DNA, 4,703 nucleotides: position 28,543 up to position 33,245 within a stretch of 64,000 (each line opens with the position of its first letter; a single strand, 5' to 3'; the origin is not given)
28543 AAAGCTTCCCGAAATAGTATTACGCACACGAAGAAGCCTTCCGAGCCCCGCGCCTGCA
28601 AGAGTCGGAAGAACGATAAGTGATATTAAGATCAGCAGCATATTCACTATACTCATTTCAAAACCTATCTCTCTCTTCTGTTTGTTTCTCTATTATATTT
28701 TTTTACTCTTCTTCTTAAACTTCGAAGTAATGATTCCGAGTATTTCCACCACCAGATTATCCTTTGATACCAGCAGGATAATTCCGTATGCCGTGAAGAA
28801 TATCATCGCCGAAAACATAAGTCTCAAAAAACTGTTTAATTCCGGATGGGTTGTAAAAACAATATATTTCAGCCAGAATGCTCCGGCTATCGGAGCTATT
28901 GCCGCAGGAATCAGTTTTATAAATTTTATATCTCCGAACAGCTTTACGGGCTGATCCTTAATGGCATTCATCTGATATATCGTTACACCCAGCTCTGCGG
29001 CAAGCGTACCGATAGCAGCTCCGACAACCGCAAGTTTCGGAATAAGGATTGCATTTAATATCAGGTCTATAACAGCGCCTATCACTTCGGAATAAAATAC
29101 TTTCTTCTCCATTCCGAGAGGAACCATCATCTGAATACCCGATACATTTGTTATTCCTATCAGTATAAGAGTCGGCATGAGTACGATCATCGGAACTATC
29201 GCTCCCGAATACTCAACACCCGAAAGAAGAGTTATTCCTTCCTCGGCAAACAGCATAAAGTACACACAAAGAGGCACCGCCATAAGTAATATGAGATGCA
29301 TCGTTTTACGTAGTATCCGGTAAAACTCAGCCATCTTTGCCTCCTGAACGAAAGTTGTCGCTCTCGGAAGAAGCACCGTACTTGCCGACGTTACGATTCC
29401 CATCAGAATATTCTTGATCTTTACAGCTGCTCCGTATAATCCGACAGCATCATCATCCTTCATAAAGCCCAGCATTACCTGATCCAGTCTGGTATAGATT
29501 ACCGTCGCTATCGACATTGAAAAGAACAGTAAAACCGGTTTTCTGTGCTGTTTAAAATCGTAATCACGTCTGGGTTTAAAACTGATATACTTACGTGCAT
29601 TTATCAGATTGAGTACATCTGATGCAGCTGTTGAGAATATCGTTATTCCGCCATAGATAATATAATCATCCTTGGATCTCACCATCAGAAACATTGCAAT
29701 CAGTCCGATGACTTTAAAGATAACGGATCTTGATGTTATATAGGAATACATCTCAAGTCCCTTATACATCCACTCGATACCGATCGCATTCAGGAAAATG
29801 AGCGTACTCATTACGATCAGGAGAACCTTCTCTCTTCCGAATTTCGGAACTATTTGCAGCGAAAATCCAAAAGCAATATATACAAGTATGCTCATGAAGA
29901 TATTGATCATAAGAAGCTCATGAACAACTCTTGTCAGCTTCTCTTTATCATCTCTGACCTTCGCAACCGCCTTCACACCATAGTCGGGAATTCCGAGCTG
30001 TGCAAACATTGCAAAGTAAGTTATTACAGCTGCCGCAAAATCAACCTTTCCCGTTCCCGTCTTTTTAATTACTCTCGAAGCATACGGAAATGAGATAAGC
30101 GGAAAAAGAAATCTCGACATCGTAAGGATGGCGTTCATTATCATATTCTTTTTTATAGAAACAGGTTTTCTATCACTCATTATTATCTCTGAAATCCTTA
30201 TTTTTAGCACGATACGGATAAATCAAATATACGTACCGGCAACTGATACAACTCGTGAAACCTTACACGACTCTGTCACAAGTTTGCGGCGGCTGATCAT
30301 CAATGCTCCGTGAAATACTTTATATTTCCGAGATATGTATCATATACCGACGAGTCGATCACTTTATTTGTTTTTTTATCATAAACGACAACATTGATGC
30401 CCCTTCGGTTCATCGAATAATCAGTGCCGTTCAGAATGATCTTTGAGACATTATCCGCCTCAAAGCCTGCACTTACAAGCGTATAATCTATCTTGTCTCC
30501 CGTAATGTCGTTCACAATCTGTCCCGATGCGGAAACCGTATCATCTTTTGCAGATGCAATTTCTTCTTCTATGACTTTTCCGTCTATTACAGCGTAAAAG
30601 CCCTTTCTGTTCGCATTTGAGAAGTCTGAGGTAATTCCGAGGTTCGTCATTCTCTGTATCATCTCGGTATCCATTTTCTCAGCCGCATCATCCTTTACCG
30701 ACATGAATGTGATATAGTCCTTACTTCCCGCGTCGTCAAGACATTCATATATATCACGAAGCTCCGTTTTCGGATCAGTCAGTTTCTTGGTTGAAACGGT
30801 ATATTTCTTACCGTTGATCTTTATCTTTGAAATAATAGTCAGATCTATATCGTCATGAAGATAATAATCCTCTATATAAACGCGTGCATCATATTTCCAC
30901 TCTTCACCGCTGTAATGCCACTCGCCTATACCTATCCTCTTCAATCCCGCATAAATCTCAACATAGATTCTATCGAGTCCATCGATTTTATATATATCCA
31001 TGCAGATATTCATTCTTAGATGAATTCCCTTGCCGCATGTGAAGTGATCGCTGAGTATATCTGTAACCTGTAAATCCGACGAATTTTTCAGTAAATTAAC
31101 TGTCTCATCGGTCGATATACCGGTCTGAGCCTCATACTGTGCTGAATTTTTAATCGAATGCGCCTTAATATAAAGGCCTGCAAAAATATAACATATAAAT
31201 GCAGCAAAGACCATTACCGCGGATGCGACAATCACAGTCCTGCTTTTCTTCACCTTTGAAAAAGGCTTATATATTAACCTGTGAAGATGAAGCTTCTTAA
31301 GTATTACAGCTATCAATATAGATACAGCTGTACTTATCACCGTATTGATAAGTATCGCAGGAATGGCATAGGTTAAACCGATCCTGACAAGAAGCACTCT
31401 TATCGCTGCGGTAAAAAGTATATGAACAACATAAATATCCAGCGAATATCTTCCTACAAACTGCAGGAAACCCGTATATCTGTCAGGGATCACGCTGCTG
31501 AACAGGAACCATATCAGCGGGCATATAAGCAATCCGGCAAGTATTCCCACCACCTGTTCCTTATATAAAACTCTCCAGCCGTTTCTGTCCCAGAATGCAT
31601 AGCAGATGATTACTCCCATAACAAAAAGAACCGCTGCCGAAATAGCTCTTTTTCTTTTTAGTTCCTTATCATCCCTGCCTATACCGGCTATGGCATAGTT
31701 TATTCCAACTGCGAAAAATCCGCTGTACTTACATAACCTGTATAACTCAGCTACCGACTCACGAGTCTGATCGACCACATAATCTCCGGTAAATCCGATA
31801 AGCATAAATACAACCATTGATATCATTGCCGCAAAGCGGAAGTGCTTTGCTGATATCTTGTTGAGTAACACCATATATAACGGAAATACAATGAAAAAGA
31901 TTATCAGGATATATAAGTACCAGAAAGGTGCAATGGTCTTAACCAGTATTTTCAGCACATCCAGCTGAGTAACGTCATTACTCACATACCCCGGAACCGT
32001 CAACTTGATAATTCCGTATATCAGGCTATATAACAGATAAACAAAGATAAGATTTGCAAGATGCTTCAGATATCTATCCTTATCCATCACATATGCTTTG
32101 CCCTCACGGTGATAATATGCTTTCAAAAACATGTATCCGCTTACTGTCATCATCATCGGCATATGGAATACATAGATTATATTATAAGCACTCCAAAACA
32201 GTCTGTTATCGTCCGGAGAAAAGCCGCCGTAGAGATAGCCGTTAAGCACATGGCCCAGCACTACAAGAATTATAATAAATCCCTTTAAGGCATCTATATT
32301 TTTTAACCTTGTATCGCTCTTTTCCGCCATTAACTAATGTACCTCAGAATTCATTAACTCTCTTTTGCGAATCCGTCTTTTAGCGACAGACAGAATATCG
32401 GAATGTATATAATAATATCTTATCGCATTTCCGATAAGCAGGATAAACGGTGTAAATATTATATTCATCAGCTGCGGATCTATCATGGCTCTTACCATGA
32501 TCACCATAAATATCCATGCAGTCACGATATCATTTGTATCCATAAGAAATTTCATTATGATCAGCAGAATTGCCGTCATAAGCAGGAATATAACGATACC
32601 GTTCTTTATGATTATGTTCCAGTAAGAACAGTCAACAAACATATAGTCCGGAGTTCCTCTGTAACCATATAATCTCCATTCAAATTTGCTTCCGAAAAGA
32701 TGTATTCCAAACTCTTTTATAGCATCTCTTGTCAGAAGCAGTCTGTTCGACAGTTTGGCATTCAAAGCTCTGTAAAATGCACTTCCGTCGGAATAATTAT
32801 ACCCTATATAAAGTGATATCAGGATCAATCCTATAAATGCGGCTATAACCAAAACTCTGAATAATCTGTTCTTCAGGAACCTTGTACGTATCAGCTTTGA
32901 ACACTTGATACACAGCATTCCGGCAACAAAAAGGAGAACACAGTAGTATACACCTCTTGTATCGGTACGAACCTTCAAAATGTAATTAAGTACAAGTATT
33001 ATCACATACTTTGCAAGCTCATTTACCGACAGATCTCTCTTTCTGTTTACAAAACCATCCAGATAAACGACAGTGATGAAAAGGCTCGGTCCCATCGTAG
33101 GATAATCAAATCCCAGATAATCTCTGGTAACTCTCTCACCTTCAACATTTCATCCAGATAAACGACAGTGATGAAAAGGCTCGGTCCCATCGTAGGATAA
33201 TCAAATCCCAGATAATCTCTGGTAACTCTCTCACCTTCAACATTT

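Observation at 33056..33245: Perfect 95-bp tandem duplication splits the only Wzy-like polymerase gene of the locus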

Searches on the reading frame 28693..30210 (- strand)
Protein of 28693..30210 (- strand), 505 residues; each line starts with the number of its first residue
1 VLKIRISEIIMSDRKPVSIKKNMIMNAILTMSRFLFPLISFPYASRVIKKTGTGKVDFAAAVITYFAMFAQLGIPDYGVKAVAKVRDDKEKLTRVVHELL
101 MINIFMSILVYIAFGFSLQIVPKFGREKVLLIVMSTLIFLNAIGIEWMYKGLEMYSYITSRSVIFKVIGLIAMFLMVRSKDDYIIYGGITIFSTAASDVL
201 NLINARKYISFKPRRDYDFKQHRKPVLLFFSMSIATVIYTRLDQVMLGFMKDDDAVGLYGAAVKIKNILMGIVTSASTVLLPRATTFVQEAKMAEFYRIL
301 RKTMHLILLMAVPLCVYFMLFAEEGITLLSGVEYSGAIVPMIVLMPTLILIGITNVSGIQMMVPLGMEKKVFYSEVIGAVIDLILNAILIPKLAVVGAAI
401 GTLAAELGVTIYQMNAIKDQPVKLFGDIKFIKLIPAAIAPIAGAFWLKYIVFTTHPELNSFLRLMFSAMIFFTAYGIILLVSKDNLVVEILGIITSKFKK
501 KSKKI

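Call 6: search_protein_families(library=pfam, proteins=[window:28693-30210:-], max_evalue=0.01)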
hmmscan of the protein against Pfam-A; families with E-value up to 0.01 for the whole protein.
window:28693-30210:- (505 aa): 2 families
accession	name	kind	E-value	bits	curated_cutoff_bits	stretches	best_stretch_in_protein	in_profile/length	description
PF01943.22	Polysacc_synt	-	1.8e-33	116.6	28.2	1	20-284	2-270/274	Polysaccharide biosynthesis protein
PF03023.19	MurJ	-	2.6e-05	23.5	27.4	1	159-460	130-444/451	Lipid II flippase MurJ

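Call 8: search_protein_families(library=ncbifam, proteins=[window:28693-30210:-], max_evalue=0.01)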
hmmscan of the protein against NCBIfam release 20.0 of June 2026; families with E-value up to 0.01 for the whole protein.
window:28693-30210:- (505 aa): 1 family
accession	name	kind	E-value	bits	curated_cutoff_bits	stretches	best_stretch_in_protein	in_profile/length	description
NF041871.1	Wzx_EPS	equivalog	3.5e-14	52.4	800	1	52-410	35-392/492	exopolysaccharide biosynthesis flippase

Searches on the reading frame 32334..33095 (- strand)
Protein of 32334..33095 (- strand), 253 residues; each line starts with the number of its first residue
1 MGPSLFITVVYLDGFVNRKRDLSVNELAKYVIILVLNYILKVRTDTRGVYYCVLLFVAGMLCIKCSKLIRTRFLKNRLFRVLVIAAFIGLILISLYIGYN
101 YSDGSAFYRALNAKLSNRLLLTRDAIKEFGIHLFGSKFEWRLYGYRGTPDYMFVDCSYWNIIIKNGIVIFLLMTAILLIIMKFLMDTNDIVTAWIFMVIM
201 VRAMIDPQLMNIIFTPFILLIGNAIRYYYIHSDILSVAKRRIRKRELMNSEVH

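Call 11: list_cluster_members(proteins=[P0001, window:32334-33095:-, window:33047-33688:-])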
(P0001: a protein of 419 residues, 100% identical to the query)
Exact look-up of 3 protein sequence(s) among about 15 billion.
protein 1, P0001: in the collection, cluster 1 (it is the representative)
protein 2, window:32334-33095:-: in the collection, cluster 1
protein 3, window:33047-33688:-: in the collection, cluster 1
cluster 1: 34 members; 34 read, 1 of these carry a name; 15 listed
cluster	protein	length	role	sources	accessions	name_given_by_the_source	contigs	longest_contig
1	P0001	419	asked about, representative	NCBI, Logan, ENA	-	-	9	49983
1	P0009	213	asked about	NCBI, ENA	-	-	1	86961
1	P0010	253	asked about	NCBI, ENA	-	-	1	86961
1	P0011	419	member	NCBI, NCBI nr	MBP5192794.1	MAG: hypothetical protein J6Z74_05570 [Eubacterium sp.] | hypothetical protein [Eubacterium sp.]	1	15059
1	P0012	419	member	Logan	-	-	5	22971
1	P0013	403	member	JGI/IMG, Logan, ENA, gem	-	-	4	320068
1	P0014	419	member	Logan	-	-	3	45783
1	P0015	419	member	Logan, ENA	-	-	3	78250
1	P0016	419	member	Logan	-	-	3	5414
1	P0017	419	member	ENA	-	-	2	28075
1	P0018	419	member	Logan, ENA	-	-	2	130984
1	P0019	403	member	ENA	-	-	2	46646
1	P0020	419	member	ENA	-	-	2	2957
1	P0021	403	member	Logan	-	-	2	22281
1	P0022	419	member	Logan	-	-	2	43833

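Call 19: find_encoding_contigs(protein=P0010, flank=2000, max_places=10)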
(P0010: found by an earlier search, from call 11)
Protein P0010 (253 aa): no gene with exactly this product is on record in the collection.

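Call 20: find_encoding_contigs(protein=P0009, flank=2000, max_places=10)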
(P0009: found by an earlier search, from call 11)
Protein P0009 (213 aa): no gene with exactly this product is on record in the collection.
